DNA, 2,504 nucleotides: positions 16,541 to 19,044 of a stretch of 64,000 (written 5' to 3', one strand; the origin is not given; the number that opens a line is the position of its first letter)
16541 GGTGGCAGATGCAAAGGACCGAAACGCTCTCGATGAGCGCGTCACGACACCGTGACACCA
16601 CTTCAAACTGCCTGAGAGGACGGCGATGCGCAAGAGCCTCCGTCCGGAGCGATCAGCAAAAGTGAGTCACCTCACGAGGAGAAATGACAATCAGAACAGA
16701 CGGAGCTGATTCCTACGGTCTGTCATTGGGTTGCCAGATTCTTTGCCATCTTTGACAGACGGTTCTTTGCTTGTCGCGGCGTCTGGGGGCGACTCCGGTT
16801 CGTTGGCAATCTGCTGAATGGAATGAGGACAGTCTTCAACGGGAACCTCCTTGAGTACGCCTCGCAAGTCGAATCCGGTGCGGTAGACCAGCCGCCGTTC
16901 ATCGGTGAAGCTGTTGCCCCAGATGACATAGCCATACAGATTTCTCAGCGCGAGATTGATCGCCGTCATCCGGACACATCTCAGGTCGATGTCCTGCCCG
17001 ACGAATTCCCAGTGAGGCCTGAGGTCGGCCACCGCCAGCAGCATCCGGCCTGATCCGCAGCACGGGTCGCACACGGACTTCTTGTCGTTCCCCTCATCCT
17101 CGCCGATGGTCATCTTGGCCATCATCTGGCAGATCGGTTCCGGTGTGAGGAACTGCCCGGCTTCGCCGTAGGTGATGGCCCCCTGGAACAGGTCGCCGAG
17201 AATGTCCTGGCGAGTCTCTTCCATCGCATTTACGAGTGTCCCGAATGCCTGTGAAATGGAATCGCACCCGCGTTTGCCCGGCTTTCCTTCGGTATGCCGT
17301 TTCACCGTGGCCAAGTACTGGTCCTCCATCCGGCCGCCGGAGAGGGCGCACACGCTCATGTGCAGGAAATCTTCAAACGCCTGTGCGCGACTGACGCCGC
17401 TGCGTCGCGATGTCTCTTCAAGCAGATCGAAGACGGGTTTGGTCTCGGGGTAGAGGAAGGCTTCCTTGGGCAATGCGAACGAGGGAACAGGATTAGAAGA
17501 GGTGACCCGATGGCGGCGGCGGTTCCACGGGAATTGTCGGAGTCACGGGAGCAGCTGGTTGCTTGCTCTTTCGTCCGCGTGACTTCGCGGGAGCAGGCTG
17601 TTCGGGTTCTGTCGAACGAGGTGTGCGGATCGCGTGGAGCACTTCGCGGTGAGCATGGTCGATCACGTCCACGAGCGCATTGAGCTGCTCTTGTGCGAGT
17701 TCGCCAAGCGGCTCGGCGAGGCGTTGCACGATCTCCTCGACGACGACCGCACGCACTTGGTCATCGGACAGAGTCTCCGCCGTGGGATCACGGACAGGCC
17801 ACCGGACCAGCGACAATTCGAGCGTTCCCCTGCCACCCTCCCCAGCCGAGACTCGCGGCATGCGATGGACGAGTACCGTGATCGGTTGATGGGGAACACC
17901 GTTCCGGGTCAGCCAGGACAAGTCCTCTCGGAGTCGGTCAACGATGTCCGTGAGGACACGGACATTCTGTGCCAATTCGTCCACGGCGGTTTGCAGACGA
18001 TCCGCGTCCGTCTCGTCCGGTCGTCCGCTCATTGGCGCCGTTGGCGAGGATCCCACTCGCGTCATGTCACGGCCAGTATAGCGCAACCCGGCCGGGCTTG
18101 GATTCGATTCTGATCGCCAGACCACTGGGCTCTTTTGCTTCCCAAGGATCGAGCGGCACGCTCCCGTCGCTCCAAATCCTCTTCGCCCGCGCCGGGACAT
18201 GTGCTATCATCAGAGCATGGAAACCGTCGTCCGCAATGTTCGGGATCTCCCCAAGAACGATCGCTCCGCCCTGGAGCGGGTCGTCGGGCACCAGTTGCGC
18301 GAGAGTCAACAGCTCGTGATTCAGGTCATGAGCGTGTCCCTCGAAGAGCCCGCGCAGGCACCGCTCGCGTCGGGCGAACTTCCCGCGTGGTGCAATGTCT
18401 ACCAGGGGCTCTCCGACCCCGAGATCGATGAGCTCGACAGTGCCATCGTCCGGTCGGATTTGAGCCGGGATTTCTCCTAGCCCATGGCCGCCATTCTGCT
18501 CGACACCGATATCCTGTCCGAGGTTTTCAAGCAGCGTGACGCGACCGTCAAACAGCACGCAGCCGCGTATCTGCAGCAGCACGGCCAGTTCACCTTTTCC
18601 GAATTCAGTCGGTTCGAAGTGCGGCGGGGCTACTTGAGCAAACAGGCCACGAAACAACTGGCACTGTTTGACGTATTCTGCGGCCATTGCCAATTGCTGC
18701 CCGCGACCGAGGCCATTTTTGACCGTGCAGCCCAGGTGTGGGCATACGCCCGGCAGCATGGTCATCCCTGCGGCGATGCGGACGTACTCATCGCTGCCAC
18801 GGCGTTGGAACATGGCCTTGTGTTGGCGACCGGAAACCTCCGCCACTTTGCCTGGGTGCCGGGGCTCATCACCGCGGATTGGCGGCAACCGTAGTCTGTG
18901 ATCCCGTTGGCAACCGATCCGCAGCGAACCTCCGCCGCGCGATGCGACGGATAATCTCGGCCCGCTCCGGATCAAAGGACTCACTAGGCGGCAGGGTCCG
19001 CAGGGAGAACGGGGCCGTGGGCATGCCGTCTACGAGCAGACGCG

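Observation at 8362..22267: Two independent relaxase + coupling-ATPase modules but no recognisable mating-pair apparatus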

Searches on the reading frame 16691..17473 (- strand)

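Call 4: search_protein_families(library=pfam, proteins=[window:16691-17473:-], max_evalue=0.01)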
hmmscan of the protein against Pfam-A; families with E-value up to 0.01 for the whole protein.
window:16691-17473:- (260 aa): 5 families
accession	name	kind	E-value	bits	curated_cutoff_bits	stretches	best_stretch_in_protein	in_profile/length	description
PF02384.22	N6_Mtase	-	5.9e-13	49.2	20.4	1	90-192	4-118/311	N-6 DNA Methylase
PF13847.12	Methyltransf_31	-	0.0013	18.9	27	1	130-215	3-90/145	Methyltransferase domain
PF02390.23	Methyltransf_4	-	0.0013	18.7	24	1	131-168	2-39/173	Putative methyltransferase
PF11599.14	AviRa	-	0.0031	17.5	25.7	1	126-176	50-99/232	RRNA methyltransferase AviRa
PF05175.20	MTS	-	0.0041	17.2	23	1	130-189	31-91/170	Methyltransferase small domain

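Call 21: search_protein_families(library=padloc, proteins=[window:16691-17473:-], max_evalue=0.01)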
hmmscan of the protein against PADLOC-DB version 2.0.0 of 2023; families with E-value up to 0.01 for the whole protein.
window:16691-17473:- (260 aa): 30 families (the best 25 are shown)
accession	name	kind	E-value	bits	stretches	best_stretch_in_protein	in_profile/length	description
PDLC04134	mad2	-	8.3e-12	42.7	1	85-189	251-349/492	mads_2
PDLC03027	MTase_I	-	6.2e-10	36.2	1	105-185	157-238/810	Type I methyltransferase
PDLC03032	MTase_I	-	4.7e-08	29.5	1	104-179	158-234/1001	Type I methyltransferase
PDLC03033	MTase_I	-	1.1e-07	29.2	1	104-191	200-291/541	Type I methyltransferase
PDLC03222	MTase_II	-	1.1e-07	28.8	1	90-179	113-203/602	Type II methyltransferase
PDLC03018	MTase_I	-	2.9e-07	27.3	1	89-147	287-344/749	Type I methyltransferase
PDLC03021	MTase_I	-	1.4e-06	25.5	1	89-149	147-203/491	Type I methyltransferase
PDLC03022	MTase_I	-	3.2e-06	23.7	1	104-151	184-231/857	Type I methyltransferase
PDLC03606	REase_MTase_IIG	-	1.2e-05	21.7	1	84-152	315-382/935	Type IIG restriction enzyme-methyltransferase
PDLC03025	MTase_I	-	1.8e-05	21.6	1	94-150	150-202/569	Type I methyltransferase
PDLC03226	MTase_II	-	3.5e-05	20.6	1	104-171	15-90/579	Type II methyltransferase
PDLC03037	MTase_I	-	0.00011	18.6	1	70-176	149-247/751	Type I methyltransferase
PDLC03029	MTase_I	-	0.00014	18.5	1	103-147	174-223/661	Type I methyltransferase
PDLC03318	MTase_II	-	0.00014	18.4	1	102-150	340-384/723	Type II methyltransferase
PDLC03035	MTase_I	-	0.00016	18.4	1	104-186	173-258/653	Type I methyltransferase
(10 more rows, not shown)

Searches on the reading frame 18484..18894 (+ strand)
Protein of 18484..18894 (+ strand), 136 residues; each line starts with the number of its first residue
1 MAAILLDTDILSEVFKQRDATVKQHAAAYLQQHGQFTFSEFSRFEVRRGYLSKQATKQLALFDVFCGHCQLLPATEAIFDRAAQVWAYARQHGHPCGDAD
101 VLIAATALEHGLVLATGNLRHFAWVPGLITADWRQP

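Call 107: search_protein_families(library=pfam, proteins=[window:18484-18894:+], max_evalue=0.01)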
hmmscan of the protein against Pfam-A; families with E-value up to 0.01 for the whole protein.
window:18484-18894:+ (136 aa): 1 family
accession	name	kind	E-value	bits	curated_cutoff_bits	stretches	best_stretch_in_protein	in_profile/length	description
PF01850.27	PIN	-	8.8e-11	42.9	23.6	1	4-120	1-113/120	PIN domain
